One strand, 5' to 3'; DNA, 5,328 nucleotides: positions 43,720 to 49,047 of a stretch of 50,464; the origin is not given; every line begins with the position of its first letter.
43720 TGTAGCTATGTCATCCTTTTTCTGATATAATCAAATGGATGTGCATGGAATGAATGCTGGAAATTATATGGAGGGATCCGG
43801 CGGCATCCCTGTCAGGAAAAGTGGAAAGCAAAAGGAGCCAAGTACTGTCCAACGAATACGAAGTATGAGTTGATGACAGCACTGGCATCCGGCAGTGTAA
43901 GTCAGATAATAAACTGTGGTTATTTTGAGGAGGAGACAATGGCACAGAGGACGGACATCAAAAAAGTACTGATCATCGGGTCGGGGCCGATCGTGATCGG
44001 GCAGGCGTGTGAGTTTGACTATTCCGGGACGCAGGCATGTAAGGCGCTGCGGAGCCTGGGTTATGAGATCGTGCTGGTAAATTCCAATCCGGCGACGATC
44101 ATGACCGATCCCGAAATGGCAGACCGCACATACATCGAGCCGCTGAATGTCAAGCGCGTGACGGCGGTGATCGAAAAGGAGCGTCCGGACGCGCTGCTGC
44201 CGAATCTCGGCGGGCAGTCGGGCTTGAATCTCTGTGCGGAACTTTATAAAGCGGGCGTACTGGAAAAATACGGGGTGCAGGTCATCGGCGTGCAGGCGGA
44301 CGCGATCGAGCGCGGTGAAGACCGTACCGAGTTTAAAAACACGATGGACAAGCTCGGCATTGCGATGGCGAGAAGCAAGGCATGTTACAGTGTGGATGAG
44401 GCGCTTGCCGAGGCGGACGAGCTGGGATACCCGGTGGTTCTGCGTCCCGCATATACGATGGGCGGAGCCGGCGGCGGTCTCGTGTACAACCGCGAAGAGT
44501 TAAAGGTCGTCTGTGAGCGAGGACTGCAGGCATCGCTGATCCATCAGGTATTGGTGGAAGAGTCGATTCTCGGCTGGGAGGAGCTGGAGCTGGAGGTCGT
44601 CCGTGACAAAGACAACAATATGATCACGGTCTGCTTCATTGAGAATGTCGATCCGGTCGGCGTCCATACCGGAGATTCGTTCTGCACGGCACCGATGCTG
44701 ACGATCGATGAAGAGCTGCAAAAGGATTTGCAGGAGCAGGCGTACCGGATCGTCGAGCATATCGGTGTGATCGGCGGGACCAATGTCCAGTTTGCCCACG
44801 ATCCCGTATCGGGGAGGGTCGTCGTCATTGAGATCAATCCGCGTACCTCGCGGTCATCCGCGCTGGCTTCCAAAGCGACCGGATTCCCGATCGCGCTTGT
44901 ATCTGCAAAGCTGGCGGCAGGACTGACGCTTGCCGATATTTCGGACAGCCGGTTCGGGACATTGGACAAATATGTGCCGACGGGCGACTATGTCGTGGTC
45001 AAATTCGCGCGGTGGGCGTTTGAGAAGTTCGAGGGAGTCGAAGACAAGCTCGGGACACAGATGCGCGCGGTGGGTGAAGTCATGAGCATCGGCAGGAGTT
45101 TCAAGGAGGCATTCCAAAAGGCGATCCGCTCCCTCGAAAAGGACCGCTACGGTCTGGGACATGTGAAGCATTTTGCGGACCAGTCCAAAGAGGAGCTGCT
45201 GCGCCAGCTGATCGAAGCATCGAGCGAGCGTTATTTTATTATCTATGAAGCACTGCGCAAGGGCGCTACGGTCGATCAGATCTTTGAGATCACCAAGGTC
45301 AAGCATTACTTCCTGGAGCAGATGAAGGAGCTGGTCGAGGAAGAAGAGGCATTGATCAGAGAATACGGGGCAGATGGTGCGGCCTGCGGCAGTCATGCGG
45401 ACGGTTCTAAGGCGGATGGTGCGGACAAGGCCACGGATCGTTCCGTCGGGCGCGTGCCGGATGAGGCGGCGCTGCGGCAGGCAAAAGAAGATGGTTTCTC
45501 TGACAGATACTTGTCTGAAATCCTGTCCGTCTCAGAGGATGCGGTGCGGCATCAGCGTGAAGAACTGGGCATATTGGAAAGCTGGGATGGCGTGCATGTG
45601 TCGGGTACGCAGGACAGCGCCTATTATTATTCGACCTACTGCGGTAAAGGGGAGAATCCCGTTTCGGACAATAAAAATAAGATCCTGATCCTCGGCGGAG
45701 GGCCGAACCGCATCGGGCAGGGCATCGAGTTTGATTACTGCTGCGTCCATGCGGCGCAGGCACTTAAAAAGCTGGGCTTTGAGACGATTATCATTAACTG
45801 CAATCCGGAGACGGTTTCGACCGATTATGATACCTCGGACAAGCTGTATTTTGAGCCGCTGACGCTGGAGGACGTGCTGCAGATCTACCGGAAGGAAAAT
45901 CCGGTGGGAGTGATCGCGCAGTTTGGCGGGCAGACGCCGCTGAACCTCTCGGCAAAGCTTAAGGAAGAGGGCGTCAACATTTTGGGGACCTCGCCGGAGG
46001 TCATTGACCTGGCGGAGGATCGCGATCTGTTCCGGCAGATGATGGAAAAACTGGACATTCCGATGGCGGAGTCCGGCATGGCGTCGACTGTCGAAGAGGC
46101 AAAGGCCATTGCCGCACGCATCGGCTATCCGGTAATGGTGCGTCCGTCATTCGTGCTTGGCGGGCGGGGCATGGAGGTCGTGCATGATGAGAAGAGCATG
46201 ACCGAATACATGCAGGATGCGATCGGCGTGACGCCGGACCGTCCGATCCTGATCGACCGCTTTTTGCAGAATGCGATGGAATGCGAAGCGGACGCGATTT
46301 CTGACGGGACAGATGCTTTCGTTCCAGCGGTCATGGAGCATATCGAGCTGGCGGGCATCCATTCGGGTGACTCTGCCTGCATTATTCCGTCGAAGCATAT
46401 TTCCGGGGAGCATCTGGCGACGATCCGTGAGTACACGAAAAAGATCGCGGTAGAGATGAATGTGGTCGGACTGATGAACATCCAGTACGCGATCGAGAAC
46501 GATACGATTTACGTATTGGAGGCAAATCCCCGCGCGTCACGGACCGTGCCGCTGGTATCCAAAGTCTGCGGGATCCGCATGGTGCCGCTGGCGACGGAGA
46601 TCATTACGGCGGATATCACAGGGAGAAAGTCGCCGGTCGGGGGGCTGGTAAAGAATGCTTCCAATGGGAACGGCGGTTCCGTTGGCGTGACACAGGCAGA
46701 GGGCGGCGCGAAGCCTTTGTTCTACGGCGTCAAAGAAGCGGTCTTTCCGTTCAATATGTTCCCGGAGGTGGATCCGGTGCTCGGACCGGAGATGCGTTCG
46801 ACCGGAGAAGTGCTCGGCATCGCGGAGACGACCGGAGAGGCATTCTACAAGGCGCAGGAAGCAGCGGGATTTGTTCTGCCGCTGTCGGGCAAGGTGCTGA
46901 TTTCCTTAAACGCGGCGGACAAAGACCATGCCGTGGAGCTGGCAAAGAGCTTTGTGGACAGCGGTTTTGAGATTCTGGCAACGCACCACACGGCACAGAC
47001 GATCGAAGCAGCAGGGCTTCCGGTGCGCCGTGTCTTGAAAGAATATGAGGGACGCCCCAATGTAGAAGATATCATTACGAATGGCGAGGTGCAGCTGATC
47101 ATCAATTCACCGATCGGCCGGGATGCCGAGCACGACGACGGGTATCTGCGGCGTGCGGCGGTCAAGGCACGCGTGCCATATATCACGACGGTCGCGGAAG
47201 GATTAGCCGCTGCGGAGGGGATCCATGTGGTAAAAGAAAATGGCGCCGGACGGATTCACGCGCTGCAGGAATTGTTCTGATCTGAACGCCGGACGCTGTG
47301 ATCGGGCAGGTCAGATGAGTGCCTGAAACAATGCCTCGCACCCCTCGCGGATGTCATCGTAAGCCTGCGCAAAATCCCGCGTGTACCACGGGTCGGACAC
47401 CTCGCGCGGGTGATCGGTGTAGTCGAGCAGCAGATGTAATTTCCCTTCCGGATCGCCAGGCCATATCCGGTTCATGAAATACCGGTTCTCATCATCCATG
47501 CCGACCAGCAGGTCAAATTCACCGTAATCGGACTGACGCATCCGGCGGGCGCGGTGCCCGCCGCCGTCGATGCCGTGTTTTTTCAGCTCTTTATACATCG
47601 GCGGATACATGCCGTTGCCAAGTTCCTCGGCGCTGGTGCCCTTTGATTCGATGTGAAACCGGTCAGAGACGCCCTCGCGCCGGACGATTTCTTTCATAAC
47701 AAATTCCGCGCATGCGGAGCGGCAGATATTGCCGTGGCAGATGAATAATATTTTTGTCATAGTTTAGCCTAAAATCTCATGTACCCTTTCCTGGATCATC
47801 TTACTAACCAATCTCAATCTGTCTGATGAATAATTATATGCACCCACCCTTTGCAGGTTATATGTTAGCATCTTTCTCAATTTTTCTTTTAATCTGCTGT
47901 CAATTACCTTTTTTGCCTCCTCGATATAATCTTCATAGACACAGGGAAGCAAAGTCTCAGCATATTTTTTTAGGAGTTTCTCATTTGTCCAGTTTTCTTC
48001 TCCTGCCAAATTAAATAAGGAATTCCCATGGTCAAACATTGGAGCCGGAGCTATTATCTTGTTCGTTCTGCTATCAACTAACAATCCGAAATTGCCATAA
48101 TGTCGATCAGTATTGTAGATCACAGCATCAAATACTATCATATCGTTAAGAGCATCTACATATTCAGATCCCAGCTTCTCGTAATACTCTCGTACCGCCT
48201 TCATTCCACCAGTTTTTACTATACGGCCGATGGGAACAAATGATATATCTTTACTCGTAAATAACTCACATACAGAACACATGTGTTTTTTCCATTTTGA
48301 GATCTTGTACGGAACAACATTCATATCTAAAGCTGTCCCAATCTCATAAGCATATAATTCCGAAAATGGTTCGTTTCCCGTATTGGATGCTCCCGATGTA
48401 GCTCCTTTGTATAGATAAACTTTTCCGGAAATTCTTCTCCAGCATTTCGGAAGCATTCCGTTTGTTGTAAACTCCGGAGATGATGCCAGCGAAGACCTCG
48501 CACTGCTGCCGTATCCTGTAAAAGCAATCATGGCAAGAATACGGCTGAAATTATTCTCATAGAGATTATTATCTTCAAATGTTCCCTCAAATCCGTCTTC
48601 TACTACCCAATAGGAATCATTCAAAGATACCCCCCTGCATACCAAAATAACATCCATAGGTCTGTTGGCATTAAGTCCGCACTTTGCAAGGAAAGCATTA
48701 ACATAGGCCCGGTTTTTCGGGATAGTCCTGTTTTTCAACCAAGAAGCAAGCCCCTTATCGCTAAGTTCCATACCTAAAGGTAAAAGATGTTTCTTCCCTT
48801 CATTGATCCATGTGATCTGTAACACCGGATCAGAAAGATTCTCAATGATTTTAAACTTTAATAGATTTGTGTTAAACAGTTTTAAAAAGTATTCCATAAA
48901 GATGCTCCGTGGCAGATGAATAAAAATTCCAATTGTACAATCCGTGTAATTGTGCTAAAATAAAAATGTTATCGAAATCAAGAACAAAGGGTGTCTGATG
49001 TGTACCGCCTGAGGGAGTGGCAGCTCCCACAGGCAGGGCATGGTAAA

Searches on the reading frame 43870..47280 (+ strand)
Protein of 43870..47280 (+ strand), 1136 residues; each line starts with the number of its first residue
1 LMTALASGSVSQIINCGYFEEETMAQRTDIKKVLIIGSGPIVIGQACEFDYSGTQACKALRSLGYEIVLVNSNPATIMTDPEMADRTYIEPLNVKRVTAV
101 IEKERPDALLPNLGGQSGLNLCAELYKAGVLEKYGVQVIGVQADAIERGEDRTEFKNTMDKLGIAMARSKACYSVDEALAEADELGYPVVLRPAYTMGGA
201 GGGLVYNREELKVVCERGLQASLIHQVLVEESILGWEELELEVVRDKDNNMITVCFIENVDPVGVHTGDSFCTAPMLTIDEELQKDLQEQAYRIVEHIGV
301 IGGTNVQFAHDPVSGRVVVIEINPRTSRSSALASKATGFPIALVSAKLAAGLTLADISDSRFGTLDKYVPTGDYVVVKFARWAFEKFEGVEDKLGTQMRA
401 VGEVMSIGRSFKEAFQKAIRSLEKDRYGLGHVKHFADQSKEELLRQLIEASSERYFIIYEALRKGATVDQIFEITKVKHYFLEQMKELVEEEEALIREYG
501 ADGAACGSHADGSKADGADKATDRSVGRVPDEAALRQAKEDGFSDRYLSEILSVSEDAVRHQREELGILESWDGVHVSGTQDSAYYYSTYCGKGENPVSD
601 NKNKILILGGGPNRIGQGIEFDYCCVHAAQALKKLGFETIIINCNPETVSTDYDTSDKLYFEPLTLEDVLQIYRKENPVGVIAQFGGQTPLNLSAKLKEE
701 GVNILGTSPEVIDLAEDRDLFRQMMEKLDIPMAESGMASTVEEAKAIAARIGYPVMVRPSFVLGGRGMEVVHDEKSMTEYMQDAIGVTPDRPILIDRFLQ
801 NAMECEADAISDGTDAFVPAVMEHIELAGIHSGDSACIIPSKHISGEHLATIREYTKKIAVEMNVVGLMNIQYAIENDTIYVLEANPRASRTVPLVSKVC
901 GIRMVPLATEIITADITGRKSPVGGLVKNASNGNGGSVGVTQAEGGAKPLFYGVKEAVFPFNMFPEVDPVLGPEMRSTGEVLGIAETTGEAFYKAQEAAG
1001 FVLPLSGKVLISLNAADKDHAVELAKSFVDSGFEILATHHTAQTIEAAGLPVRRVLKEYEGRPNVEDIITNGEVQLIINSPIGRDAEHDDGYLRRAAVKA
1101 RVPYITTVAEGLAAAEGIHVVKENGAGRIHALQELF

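Call 63: search_protein_families(library=pfam, proteins=[window:43870-47280:+], max_evalue=0.001)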
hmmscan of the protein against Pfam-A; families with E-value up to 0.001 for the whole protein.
window:43870-47280:+ (1136 aa): 11 families
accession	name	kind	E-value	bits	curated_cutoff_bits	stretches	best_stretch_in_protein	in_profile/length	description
PF02786.22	CPSase_L_D2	-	6.5e-104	346.5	19.8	2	151-355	1-209/211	Carbamoyl-phosphate synthase L chain, ATP binding domain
PF25596.1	CPSase_L_D1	-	6.4e-101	332.9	27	2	602-713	2-117/118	Carbamoyl phosphate synthase preATP-grasp domain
PF02222.28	ATP-grasp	-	2.4e-22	79.9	27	2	723-889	1-163/179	ATP-grasp domain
PF02787.25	CPSase_L_D3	-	4.4e-19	68.7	26.6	1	446-497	2-53/80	Carbamoyl-phosphate synthetase large chain, oligomerisation domain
PF02142.27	MGS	-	1.1e-18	67.5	24.1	1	1021-1106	2-94/94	MGS-like domain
PF07478.18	Dala_Dala_lig_C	-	1.1e-14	54.9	24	2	180-324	30-174/204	D-ala D-ala ligase C-terminus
PF15632.11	ATPgrasp_Ter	-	2.5e-10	40.7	29.1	1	851-911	48-107/131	ATP-grasp in the biosynthetic pathway with Ter operon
PF02655.19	ATP-grasp_3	-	7.6e-10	39.5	23.2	1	180-326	25-157/160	ATP-grasp domain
PF01071.24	GARS_A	-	8.8e-10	39.2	27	1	721-888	6-188/194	Phosphoribosylglycinamide synthetase, ATP-grasp (A) domain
PF13549.11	ATP-grasp_5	-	5.8e-09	36.1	27.6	0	722-757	16-51/221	ATP-grasp domain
PF08442.15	ATP-grasp_2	-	7.8e-07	29.3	29.5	0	722-786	8-77/202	ATP-grasp domain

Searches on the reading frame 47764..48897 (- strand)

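Call 63: search_protein_families(library=pfam, proteins=[window:47764-48897:-], max_evalue=0.001)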
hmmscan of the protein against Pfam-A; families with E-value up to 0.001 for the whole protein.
window:47764-48897:- (377 aa): 2 families
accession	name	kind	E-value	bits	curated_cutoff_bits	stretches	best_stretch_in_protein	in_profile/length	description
PF07804.18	HipA_C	-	2.2e-05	24.7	30.5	1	231-294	103-163/213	HipA-like C-terminal domain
PF00454.33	PI3_PI4_kinase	-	0.00044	20.7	27.1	1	237-296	121-174/241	Phosphatidylinositol 3- and 4-kinase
